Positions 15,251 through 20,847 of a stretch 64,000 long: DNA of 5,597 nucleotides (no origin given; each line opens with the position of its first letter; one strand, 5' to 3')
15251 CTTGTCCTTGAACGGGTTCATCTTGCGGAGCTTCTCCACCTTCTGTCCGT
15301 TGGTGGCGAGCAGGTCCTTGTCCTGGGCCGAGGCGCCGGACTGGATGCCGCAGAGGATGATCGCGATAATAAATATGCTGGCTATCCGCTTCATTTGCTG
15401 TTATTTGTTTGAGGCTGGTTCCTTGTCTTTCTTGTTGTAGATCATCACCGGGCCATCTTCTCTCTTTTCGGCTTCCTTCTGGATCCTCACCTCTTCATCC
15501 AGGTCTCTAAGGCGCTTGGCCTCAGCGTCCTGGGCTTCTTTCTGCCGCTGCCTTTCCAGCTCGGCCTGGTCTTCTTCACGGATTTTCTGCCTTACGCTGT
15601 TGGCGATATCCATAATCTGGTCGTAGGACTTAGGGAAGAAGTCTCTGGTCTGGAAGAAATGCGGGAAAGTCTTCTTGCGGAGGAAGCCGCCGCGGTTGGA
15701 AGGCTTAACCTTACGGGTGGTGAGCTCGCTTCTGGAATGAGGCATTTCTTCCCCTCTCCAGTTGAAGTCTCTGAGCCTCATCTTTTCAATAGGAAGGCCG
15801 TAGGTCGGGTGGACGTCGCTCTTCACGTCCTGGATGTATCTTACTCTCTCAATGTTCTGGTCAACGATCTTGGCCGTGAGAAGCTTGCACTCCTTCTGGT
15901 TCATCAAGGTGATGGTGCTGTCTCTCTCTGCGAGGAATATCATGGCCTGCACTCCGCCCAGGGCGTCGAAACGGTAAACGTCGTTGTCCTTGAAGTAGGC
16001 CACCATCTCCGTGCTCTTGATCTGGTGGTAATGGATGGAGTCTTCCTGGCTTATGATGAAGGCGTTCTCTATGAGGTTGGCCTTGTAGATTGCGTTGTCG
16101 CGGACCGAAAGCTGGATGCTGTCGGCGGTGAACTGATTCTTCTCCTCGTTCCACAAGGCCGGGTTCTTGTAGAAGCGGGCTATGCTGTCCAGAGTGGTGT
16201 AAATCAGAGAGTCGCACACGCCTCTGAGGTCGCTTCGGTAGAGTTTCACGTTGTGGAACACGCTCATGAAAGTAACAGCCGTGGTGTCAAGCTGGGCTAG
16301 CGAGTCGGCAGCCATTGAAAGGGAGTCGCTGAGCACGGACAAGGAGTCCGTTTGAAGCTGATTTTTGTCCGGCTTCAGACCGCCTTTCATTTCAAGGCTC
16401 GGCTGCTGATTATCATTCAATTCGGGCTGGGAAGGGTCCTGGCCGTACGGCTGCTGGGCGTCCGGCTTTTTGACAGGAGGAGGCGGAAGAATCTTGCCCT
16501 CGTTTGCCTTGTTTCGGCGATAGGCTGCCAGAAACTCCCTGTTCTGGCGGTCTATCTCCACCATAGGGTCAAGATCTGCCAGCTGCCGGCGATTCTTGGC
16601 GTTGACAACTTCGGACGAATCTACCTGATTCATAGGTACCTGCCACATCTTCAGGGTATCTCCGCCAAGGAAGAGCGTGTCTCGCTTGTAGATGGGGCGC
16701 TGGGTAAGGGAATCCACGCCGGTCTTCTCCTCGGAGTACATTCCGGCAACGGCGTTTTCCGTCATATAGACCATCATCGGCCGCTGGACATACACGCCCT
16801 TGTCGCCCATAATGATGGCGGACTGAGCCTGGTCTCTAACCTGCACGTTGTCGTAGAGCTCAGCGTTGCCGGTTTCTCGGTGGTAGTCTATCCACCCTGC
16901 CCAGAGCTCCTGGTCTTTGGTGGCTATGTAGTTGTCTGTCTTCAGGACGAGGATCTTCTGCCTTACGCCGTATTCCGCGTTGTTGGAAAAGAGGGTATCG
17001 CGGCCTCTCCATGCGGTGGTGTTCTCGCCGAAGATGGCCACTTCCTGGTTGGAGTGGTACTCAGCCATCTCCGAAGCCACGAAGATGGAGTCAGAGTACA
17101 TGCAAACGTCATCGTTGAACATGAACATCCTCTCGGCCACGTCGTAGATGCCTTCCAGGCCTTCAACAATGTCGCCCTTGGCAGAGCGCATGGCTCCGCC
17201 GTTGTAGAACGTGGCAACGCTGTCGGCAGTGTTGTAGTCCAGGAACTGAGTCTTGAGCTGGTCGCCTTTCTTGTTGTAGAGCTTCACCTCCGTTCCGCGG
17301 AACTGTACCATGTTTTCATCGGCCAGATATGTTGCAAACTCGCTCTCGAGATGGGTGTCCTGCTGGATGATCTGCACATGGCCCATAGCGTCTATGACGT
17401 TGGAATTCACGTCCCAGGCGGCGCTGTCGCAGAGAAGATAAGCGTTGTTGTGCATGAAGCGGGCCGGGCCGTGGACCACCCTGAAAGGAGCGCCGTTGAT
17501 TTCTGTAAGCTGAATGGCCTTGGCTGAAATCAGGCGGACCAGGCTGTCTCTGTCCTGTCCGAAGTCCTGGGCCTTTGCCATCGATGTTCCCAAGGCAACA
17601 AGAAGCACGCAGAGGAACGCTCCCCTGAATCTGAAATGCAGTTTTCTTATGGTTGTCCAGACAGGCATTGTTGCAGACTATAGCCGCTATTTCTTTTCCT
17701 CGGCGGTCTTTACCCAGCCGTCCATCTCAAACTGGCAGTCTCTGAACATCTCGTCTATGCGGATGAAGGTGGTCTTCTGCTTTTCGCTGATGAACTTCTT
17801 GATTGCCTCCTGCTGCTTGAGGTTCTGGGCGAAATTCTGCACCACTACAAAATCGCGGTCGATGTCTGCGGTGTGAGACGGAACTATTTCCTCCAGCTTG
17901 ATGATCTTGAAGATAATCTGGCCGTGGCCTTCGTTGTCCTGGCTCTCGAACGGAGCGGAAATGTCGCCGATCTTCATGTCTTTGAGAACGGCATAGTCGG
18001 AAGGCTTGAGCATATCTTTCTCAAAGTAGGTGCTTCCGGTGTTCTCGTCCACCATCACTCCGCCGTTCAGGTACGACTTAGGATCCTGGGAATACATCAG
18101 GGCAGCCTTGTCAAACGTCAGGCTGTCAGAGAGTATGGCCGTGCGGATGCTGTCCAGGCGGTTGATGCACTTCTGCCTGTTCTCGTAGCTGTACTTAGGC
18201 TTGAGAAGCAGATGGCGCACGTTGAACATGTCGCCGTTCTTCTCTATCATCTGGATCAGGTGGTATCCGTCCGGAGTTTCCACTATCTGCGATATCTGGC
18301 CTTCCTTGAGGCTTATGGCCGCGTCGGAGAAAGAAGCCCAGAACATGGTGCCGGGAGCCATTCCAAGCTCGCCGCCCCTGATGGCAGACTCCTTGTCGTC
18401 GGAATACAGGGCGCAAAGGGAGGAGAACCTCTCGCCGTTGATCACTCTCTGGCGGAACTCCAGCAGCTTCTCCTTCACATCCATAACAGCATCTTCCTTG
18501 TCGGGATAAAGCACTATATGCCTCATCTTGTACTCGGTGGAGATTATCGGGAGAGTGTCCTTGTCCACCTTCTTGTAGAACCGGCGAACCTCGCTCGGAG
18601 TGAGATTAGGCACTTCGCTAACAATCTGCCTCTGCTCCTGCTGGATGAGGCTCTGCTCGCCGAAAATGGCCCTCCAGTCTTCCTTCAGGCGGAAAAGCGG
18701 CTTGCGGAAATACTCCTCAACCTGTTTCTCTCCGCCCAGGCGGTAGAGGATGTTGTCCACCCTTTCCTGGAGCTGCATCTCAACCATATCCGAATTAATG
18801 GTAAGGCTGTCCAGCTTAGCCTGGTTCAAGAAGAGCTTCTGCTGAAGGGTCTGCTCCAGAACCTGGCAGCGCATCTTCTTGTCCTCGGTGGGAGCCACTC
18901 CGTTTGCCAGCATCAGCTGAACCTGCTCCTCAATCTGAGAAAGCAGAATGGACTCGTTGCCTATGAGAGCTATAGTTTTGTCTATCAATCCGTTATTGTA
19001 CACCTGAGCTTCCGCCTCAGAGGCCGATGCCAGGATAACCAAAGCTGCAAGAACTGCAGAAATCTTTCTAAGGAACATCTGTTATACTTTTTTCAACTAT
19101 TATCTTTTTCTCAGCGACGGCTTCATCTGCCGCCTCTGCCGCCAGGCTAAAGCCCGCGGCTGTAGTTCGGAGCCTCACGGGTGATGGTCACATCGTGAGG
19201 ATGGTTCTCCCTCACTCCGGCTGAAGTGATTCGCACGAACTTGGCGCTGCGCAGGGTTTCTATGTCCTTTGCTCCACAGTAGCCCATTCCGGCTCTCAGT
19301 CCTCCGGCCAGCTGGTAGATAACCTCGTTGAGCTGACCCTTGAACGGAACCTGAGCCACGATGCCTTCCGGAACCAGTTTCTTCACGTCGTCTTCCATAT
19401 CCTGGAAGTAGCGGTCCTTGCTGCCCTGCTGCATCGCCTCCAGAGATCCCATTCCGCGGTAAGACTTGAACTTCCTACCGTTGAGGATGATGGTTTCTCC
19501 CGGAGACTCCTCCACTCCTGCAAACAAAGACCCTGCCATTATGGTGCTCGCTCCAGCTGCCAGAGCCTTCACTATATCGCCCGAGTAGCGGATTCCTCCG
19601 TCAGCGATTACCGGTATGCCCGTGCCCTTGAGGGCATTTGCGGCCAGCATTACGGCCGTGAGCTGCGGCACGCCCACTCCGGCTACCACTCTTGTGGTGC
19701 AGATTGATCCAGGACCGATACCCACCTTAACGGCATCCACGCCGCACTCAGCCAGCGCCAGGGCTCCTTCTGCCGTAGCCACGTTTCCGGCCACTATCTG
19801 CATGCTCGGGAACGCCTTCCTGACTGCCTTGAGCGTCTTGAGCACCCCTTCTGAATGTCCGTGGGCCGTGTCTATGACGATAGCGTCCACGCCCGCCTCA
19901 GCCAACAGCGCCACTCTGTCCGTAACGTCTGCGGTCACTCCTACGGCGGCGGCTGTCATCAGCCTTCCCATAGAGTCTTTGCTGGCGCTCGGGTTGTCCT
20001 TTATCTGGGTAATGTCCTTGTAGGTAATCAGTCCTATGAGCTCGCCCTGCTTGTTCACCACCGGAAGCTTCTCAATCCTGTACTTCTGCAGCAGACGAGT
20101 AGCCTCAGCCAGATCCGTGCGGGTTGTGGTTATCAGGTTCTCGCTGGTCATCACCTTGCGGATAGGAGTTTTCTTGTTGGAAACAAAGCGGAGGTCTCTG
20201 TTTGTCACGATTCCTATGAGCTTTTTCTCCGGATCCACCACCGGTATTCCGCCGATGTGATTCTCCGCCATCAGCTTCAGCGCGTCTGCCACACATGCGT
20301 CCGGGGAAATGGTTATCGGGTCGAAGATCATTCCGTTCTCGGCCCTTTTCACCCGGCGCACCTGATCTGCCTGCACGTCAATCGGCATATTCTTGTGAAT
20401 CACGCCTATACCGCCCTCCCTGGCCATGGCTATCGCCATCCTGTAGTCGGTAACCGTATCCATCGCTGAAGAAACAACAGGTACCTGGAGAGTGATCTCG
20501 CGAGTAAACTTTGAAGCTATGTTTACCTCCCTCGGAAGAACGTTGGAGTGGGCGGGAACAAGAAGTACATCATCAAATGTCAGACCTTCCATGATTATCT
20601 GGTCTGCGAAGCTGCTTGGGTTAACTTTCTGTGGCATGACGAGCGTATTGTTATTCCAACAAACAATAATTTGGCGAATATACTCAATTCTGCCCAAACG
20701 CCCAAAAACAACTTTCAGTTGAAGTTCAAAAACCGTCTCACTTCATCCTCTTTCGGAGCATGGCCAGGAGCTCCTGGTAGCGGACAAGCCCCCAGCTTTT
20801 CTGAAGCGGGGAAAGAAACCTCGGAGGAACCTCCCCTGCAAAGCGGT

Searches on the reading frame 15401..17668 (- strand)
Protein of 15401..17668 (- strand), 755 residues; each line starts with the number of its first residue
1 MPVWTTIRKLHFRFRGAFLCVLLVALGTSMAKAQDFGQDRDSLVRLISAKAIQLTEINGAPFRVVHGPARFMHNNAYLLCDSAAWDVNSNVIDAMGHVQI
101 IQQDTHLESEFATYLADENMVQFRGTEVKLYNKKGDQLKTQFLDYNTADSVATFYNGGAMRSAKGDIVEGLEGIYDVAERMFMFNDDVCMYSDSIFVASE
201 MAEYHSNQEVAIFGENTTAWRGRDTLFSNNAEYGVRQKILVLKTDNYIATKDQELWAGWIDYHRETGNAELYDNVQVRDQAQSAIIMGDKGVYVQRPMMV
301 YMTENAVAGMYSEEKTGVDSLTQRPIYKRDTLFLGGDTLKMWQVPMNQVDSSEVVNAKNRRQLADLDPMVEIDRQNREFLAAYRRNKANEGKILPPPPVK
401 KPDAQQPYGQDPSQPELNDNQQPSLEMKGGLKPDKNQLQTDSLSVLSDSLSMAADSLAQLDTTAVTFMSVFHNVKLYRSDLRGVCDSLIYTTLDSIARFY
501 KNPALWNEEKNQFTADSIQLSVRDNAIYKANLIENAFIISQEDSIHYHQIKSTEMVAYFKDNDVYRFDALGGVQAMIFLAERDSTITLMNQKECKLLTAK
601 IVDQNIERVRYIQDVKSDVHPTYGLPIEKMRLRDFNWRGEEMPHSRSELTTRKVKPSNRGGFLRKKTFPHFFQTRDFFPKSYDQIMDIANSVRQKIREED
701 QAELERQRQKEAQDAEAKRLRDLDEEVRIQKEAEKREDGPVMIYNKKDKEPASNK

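Call 66: search_protein_families(library=pfam, proteins=[window:15401-17668:-], max_evalue=0.00001)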
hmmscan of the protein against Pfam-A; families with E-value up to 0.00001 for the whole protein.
window:15401-17668:- (755 aa): 1 family
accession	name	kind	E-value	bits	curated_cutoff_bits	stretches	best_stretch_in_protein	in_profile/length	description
PF13100.11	OstA_2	-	6.8e-26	91.2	21.2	1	44-190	4-148/158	OstA-like protein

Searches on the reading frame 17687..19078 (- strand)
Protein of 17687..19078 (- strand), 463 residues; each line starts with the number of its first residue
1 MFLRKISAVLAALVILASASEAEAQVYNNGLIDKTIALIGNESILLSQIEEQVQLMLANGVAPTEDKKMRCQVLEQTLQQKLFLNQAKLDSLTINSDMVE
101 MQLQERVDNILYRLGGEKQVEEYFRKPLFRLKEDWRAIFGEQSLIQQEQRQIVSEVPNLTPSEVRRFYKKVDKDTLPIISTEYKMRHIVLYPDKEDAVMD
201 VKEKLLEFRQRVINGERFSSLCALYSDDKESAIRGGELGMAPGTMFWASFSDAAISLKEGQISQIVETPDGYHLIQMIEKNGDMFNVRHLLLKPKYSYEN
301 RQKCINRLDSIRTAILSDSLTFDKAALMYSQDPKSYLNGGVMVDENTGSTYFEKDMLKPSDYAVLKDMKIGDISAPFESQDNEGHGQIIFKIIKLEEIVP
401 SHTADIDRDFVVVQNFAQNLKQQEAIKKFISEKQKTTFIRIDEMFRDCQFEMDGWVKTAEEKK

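Call 66: search_protein_families(library=pfam, proteins=[window:17687-19078:-], max_evalue=0.00001)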
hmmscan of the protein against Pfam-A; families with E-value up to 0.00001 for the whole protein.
window:17687-19078:- (463 aa): 3 families
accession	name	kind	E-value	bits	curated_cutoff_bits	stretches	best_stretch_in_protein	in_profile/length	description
PF00639.27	Rotamase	-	3.5e-29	102.1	21.7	2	187-278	1-96/97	PPIC-type PPIASE domain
PF13616.12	Rotamase_3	-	3.2e-25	89.4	22.5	1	181-280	14-115/116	PPIC-type PPIASE domain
PF13145.12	Rotamase_2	-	8.4e-07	30.3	27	0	206-281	36-109/121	PPIC-type PPIASE domain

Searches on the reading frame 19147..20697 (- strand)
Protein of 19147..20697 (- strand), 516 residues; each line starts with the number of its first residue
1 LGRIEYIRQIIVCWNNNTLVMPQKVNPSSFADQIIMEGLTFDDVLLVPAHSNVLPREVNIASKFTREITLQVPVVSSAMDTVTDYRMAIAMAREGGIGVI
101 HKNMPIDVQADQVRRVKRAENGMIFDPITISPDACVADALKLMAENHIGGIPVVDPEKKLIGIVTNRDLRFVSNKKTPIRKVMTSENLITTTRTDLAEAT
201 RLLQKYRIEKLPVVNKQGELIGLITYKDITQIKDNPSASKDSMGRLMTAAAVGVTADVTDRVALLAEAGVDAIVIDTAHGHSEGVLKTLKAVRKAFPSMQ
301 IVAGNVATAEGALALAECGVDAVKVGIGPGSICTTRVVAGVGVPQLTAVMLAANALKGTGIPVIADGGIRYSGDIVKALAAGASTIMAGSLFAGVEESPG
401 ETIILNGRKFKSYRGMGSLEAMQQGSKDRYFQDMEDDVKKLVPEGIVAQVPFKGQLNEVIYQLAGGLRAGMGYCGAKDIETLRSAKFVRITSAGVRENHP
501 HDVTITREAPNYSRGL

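Call 66: search_protein_families(library=pfam, proteins=[window:19147-20697:-], max_evalue=0.00001)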
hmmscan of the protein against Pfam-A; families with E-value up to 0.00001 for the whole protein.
window:19147-20697:- (516 aa): 4 families
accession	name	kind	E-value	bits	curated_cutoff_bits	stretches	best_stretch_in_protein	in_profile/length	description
PF00478.31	IMPDH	-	4e-160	532.9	25.6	1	38-501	1-345/345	IMP dehydrogenase / GMP reductase domain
PF00571.33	CBS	-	1.8e-23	83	24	2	123-170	5-52/57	CBS domain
PF03060.21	NMO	-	1.7e-11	44.5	28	1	240-402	84-235/331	Nitronate monooxygenase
PF01070.24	FMN_dh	-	1.2e-06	28.2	24.9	1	287-392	208-305/350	FMN-dependent dehydrogenase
